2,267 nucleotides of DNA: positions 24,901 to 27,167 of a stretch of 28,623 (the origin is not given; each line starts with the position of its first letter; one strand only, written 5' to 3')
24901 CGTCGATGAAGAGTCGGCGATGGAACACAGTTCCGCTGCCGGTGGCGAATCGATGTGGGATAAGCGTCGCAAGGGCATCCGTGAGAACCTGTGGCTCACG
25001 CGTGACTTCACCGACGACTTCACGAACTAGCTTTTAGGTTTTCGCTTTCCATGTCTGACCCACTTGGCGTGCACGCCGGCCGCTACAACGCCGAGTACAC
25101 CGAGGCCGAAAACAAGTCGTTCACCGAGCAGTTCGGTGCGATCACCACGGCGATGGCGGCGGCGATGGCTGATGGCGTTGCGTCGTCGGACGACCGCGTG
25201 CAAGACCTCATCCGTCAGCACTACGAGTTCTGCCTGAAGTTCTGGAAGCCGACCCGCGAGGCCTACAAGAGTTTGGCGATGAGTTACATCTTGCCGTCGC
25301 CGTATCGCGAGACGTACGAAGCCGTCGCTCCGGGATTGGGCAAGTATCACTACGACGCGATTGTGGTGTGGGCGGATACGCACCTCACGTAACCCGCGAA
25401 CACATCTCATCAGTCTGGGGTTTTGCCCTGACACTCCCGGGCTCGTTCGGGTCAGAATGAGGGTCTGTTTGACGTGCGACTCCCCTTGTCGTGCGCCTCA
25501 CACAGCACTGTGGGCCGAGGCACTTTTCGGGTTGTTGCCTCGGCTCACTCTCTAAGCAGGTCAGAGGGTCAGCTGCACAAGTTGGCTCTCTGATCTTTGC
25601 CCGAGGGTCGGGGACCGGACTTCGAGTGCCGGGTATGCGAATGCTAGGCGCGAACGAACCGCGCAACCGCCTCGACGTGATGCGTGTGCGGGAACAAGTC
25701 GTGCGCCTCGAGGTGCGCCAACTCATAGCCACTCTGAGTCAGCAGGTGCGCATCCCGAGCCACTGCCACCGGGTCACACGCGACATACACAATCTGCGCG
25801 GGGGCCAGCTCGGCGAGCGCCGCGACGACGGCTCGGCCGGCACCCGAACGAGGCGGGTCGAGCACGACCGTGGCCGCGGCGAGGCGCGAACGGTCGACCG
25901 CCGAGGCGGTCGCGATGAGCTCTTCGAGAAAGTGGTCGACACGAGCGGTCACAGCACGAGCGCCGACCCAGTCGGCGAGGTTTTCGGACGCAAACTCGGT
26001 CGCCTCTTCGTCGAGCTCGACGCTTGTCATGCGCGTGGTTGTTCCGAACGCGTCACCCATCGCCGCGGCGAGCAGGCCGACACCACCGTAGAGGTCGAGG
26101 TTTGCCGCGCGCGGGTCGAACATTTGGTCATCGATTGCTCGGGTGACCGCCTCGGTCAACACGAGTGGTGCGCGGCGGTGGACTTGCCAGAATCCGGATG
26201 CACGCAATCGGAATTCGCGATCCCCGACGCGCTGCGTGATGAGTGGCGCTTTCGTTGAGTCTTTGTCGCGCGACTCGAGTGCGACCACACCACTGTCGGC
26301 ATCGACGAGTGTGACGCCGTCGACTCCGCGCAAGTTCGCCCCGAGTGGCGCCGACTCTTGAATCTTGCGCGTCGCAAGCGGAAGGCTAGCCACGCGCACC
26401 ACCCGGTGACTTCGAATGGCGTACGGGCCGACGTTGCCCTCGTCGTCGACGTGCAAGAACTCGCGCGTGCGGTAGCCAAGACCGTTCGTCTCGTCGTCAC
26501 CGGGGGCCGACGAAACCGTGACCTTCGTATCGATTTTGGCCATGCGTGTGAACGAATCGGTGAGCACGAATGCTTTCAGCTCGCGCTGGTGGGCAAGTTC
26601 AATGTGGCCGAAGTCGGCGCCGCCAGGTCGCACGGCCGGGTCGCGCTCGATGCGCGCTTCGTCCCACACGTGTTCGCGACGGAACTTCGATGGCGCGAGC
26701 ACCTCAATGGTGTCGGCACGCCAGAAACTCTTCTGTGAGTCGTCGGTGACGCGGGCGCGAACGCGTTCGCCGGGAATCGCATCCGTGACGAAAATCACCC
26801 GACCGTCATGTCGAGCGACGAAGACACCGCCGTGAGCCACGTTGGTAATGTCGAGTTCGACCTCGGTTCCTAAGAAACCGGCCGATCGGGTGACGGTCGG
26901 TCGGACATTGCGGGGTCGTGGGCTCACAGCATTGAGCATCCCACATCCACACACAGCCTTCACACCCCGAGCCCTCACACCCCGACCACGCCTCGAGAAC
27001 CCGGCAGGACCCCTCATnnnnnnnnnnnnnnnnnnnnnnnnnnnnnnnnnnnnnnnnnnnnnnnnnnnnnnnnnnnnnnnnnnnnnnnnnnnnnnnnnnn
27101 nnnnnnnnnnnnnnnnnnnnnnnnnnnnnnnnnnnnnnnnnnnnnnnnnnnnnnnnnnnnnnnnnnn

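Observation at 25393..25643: Unrecognised, highly structured + strand RNA in the largest intergenic gap, right after the TipAS gene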

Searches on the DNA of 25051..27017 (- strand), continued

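Call 37: search_with_rna_model(model_id=R1, sources=[window, L001, L002, L003, L004, L005, L006, L007, L008, L009, L010, L011, L012, L013, L014, L015, L016, L017, L018, L019, L020, L021, L022, L023, L024, L025, L026, L027, L028, L029, L030, L031, L032, L033, L036, L037, L041, L043, L052, L062, L067], max_evalue=10, show_alignments=10)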
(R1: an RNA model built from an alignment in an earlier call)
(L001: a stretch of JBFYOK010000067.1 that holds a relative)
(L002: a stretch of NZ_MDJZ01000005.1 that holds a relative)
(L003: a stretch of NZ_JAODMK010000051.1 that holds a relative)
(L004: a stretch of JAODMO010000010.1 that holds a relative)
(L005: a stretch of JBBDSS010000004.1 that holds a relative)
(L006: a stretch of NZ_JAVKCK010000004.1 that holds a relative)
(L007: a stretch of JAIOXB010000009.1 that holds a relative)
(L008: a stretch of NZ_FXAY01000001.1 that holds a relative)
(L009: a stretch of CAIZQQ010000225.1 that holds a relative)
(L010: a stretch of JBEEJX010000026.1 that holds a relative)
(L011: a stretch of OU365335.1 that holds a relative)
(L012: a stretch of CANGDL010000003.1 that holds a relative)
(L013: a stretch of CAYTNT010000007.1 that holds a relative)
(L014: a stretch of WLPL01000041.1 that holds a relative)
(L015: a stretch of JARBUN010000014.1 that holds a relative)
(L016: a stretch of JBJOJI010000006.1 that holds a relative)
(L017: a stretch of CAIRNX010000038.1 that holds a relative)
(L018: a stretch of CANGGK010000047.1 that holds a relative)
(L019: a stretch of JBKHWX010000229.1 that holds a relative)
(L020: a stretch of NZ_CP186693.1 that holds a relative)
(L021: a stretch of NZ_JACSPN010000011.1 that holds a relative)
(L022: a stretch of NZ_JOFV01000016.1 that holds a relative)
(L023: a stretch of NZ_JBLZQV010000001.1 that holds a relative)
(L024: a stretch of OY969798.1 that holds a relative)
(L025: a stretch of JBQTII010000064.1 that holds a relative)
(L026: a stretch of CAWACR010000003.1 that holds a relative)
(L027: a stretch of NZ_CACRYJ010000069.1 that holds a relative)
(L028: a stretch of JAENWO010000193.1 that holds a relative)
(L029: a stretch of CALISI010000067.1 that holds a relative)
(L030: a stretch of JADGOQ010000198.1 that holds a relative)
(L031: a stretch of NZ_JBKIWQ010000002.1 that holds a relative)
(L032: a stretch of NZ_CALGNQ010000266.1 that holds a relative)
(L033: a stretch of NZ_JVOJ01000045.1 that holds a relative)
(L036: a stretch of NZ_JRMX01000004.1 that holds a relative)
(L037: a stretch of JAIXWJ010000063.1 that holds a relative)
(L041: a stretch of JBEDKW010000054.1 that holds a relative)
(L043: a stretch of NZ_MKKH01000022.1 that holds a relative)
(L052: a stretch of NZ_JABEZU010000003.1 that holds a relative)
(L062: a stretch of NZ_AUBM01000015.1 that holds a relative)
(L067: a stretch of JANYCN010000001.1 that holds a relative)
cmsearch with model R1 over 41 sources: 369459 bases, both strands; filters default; matches with E-value up to 10: 18.
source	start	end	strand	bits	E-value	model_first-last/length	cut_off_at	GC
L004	8474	8629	-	157.4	2.6e-35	1-158/158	no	0.56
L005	8386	8545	-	154.4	1.4e-34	1-158/158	no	0.56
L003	8105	8259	+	150.9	9.3e-34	1-158/158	no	0.62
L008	8386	8545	-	150.4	1.2e-33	1-158/158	no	0.55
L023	8583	8736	-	140.6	2.5e-31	1-158/158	no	0.6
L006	8557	8711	-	130.6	6.1e-29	1-158/158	no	0.61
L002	8411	8566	-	94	3.1e-20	1-158/158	no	0.71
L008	8260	8429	+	23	0.0022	1-158/158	no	0.66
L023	8625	8661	+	22.5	0.0029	76-112/158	no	0.62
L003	8216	8328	-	21.7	0.0046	1-158/158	no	0.67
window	25469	25598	+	21.7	0.0047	1-158/158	no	0.58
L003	8177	8213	-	21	0.0067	76-112/158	no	0.59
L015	7404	7426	-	12.9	0.57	83-105/158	no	0.65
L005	8395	8420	+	9.7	3.2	124-149/158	no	0.73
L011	2264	2297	-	9.6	3.4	76-112/158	no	0.79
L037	4727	4763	+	9.5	3.6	76-112/158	no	0.81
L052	3987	4005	-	8.5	6.4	85-103/158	no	0.74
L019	3461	3477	-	7.8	9.3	86-102/158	no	0.76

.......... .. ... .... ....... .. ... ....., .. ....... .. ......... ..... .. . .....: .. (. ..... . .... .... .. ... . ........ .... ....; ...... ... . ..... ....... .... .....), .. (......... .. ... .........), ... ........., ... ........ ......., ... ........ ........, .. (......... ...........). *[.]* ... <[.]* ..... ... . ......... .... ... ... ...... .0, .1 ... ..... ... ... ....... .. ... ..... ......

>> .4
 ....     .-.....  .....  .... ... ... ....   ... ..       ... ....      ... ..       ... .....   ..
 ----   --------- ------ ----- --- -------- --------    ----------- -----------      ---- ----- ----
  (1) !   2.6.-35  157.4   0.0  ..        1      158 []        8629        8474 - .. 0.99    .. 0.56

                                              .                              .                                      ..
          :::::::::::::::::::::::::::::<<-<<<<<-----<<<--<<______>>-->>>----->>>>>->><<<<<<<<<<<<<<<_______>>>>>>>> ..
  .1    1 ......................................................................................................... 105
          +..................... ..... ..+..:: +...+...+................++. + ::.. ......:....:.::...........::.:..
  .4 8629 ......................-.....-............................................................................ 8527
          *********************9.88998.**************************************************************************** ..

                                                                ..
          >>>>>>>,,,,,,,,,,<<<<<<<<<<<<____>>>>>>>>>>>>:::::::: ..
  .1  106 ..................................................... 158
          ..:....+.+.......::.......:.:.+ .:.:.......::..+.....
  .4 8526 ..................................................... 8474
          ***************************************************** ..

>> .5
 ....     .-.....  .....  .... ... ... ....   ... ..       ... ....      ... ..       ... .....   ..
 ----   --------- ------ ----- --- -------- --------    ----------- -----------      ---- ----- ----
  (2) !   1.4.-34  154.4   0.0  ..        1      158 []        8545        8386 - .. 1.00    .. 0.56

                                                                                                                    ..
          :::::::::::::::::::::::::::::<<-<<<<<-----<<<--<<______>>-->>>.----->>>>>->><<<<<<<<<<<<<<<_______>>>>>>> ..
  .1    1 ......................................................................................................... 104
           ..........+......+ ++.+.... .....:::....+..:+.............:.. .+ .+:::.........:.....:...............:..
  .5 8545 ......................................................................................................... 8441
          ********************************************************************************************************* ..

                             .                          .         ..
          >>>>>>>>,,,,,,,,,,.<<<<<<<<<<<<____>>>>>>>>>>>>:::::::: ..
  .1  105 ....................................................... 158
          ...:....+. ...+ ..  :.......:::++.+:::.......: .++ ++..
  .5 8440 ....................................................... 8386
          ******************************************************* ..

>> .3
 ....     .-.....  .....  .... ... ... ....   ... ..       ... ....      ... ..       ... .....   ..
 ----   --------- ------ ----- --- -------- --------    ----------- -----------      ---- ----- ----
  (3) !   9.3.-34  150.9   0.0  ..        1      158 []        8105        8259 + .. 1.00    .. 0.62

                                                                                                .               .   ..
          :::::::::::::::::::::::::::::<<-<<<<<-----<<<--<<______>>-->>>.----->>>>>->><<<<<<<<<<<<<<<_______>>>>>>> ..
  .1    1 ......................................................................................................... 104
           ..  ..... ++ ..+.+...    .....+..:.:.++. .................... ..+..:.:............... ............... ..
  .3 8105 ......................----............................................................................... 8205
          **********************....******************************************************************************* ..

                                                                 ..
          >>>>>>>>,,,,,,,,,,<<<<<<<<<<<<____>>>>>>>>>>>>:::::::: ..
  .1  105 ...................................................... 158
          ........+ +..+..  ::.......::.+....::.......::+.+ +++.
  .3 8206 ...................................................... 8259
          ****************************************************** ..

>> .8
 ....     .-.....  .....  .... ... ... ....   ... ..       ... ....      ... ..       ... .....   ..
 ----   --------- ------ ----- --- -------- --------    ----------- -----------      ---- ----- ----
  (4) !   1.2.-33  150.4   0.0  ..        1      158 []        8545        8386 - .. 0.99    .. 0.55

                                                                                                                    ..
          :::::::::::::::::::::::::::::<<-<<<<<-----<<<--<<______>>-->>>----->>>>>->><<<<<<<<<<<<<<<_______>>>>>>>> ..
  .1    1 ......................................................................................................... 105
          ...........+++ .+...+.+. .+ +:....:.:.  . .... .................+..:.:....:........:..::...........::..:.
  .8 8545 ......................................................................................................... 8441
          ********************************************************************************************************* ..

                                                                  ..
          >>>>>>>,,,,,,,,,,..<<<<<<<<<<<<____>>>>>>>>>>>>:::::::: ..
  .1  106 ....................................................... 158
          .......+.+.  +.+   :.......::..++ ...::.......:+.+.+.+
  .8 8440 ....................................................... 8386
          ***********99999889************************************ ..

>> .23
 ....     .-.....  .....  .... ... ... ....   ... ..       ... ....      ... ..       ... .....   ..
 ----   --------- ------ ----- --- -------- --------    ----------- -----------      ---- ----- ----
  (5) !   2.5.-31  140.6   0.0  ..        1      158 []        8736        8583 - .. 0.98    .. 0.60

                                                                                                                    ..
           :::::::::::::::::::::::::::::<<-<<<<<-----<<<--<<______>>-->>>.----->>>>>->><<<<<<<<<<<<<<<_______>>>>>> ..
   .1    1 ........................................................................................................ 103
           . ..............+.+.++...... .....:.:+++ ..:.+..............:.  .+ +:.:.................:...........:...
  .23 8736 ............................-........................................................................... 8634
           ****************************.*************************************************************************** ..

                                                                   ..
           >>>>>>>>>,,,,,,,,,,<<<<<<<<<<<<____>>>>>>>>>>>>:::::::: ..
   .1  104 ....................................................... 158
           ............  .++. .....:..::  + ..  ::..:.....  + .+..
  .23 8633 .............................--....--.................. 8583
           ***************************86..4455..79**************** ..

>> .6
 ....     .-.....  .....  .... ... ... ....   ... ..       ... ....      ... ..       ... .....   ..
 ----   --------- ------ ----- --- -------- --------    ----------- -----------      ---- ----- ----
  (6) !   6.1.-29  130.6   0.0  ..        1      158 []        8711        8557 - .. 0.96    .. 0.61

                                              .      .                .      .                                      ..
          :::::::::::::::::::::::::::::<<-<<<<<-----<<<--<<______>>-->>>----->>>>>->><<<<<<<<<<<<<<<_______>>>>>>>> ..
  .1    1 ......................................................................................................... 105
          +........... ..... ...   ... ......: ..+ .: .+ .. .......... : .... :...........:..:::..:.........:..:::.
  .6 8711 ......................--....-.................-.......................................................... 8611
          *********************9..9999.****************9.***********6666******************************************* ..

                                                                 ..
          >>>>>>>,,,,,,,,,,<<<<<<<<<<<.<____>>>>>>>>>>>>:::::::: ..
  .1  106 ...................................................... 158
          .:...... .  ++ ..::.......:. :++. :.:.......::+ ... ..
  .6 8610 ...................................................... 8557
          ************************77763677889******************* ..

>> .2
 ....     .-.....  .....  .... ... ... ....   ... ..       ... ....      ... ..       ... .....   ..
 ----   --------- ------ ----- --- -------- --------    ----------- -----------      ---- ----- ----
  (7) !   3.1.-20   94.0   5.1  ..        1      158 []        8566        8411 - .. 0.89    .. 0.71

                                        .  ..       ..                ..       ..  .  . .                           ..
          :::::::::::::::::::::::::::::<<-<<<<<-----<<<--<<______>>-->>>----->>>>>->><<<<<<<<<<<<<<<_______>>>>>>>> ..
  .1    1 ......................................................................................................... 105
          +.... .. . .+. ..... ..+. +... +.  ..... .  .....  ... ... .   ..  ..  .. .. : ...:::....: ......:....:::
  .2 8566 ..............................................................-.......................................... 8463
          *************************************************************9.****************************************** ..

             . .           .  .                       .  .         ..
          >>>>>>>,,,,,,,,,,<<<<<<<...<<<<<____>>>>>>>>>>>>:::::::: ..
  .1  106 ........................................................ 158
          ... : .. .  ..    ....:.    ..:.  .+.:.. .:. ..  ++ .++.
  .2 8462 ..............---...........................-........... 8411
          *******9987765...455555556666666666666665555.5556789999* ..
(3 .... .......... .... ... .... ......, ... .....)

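Call 38: search_with_rna_model(model_id=R1, source=window, max_evalue=10, show_alignments=3, filters=off)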
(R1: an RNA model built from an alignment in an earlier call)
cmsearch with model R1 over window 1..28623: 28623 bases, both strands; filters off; matches with E-value up to 10: 17.
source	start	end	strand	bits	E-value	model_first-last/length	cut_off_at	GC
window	25469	25598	+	21.7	0.00036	1-158/158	no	0.58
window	3489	3525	+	8.2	0.57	78-110/158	no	0.68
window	5950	5964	+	8.2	0.58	87-101/158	no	0.67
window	12739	12832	-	6.3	1.6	1-158/158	no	0.66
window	12763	12795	+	6.1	1.8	78-110/158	no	0.64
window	607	640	+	5.8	2.2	117-150/158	no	0.74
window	3489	3525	-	5.6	2.3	78-110/158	no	0.68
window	25502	25666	-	4.7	3.8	1-158/158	no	0.61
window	17748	17772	+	4.7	3.9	83-105/158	no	0.64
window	7407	7553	+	4.6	4.1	1-158/158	no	0.64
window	26767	26909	+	4.5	4.3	1-158/158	no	0.59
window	11492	11507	+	3.6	7.3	45-60/158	no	0.75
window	12973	12994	+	3.5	7.5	126-147/158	no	0.73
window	25961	25977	-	3.4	7.9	86-102/158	no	0.82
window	613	640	-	3.2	8.7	123-150/158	no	0.75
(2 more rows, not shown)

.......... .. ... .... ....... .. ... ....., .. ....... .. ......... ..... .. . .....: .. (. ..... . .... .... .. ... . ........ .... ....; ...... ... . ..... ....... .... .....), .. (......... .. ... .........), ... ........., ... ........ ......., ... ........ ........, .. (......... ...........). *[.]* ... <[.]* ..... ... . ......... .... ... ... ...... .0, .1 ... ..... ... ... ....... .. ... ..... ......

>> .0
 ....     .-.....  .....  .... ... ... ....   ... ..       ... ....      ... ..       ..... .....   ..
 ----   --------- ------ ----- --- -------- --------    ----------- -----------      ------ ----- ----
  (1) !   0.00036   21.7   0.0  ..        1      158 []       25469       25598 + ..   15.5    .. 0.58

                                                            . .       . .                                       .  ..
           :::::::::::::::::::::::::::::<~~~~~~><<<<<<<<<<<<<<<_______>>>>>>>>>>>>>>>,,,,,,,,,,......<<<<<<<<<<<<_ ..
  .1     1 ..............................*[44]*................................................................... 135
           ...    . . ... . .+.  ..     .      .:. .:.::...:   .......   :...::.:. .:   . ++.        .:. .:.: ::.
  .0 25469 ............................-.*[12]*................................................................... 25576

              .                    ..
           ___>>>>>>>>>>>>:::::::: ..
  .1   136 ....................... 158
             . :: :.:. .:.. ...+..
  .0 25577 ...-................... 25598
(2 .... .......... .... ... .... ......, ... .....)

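Call 67: search_rna_families(sources=[L143, L093, L081, L092, L170, L167, L082], threshold=evalue, max_evalue=1)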
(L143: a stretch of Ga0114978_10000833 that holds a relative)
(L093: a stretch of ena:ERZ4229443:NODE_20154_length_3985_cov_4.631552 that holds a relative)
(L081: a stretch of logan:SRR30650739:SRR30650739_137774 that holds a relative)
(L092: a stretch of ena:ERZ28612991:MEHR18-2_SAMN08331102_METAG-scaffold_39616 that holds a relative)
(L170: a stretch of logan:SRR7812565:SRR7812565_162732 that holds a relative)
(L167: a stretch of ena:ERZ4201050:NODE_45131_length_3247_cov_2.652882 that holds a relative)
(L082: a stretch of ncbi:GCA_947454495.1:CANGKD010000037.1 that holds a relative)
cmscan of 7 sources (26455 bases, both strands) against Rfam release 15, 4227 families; matches with E-value up to 1: 0.
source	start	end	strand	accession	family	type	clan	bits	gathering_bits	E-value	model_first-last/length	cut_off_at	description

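Call 73: build_rna_model(alignment_id=A6)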
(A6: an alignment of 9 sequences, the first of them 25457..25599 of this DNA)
Model R2 built from alignment A6 (9 sequences, 149 columns); structure: RNAalifold consensus.
model positions 138; base pairs 39; branch points 2; effective number of sequences 1.32; information 0.59 bits per position. Calibrated on 0.2 Mb of random sequence (short: E-values are rough).
structure used (alignment columns):
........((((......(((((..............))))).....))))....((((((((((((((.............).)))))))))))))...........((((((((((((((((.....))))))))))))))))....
